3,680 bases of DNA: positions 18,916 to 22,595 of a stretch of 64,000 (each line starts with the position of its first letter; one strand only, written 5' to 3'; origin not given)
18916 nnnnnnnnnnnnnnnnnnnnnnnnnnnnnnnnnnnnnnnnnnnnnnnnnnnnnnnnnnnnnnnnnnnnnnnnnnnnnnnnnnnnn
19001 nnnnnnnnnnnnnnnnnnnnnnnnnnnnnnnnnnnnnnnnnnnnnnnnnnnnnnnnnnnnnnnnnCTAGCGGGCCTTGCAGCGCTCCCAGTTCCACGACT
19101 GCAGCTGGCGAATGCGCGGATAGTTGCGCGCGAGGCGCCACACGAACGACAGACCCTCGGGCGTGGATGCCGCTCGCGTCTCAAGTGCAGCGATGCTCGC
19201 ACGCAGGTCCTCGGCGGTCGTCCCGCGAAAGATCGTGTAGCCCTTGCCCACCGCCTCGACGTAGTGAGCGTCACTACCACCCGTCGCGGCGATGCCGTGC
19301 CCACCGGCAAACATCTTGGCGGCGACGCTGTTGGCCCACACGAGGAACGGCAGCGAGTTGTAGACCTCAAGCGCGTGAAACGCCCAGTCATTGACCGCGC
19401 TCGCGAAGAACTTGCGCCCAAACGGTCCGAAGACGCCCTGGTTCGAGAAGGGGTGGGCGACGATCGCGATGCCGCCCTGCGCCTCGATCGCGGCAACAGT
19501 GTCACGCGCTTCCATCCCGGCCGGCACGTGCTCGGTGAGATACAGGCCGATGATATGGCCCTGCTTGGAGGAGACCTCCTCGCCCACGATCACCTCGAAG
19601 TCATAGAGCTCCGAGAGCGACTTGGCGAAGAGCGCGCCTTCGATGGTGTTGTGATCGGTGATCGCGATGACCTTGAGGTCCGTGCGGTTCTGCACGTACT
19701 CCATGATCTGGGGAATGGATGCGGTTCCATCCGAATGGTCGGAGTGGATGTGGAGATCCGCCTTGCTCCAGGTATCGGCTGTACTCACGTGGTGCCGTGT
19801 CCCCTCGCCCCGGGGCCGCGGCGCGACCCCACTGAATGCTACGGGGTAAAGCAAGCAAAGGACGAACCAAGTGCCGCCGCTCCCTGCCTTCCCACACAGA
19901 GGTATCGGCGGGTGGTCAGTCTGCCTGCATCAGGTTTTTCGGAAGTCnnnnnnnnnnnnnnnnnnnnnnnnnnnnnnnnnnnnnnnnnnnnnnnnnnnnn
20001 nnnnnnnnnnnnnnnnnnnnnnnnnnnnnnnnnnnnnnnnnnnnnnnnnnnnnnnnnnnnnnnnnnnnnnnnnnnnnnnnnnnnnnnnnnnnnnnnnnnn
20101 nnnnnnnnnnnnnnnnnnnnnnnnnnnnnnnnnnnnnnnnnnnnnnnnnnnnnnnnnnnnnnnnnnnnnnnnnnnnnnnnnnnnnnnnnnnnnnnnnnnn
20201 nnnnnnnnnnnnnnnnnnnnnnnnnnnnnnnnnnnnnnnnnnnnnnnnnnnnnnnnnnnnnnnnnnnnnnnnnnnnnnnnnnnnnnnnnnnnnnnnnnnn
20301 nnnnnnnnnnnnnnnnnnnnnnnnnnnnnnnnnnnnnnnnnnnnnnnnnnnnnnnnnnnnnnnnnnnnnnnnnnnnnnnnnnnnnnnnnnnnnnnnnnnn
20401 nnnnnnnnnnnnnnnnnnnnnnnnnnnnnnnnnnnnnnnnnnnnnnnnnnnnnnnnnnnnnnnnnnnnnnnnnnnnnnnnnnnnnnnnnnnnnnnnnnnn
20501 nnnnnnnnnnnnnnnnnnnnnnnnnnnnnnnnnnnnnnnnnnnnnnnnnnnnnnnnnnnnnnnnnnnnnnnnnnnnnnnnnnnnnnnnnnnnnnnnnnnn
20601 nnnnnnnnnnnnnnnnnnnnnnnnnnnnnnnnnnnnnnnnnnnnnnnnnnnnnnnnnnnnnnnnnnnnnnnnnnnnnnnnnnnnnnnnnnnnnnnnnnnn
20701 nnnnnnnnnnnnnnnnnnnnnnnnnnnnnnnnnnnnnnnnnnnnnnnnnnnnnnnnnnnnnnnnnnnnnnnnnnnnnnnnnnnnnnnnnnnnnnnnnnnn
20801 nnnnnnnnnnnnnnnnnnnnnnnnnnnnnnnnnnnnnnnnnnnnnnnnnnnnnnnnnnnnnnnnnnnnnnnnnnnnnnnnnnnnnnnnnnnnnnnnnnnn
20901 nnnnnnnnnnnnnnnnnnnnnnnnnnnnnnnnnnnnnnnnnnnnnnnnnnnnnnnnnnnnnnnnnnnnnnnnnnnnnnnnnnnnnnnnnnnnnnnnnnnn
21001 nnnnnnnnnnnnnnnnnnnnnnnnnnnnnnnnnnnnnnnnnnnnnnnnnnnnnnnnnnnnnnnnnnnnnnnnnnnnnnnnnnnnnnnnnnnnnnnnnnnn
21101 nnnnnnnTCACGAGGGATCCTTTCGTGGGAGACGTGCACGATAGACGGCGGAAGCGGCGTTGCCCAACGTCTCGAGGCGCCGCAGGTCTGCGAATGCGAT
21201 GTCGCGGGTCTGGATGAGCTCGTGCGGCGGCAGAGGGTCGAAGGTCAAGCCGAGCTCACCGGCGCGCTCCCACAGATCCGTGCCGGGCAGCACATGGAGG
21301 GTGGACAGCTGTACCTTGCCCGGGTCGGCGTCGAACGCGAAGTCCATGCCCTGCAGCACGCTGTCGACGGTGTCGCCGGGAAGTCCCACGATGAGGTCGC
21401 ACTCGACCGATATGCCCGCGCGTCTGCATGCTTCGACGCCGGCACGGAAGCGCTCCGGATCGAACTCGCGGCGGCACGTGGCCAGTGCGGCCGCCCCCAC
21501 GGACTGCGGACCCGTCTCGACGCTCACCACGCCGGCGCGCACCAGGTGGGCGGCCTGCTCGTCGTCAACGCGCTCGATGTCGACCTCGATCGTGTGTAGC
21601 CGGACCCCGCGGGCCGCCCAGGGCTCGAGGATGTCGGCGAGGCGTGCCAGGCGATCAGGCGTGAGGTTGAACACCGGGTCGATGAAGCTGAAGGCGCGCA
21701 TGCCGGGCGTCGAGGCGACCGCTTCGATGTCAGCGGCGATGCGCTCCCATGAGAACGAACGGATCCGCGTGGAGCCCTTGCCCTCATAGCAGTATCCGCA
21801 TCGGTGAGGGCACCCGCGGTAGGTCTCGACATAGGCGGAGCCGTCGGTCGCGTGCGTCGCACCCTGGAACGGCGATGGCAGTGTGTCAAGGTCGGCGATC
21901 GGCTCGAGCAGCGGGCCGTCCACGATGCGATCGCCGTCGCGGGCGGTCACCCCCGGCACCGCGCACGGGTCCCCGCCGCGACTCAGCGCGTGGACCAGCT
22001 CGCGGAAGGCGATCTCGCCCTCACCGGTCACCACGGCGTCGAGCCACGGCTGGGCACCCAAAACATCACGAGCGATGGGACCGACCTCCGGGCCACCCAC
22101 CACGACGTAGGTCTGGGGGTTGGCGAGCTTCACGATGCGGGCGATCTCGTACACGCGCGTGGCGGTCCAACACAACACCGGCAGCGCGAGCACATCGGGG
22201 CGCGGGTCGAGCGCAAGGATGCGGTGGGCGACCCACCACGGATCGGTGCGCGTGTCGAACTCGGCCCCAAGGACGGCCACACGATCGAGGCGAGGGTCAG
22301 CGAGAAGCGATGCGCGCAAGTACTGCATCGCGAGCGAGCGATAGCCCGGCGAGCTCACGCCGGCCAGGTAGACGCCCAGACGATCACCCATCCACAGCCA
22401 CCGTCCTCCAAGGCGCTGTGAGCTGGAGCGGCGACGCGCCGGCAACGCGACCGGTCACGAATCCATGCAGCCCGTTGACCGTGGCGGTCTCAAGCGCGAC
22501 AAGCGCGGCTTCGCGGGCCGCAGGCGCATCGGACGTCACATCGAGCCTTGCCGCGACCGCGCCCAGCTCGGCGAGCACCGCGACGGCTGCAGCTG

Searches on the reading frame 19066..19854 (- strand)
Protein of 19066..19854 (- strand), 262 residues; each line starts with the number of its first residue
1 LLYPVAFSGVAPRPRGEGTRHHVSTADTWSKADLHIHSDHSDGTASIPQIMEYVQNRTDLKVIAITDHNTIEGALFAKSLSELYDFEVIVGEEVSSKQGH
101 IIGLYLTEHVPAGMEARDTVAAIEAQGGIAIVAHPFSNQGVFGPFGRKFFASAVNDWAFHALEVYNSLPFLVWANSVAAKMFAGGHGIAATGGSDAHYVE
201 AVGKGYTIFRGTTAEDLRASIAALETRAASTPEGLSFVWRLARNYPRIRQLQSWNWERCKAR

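Call 62: search_protein_families(library=pfam, proteins=[window:19066-19854:-], max_evalue=0.0001)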
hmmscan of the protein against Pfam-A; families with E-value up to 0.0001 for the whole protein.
window:19066-19854:- (262 aa): 2 families
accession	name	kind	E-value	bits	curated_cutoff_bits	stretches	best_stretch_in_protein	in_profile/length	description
PF13263.12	PHP_C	-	8e-11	41.8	21.3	1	179-223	7-53/56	PHP-associated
PF02811.25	PHP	-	9.7e-07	29.7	26.4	1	33-97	1-66/164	PHP domain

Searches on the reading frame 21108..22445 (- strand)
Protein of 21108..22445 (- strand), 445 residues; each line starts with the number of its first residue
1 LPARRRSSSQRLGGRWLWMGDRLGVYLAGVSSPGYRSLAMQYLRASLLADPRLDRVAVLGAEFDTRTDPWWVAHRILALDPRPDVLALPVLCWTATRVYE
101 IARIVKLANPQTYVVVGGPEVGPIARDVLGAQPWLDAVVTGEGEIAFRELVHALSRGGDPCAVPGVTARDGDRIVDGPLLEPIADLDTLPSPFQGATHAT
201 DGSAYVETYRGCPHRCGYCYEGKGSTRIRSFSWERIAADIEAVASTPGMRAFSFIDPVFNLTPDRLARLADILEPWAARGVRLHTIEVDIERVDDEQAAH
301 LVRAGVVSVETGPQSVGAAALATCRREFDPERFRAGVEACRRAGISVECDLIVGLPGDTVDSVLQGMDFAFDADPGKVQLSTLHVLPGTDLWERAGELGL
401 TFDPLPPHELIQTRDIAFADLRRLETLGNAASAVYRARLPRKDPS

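Call 62: search_protein_families(library=pfam, proteins=[window:21108-22445:-], max_evalue=0.0001)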
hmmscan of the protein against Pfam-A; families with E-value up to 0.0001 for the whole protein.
window:21108-22445:- (445 aa): 2 families
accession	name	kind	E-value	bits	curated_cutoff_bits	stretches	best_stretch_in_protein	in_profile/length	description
PF04055.27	Radical_SAM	-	1.2e-19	71.5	29.5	1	207-369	2-165/166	Radical SAM superfamily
PF02310.24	B12-binding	-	2.8e-09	37.3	32.1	1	78-151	47-121/121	B12 binding domain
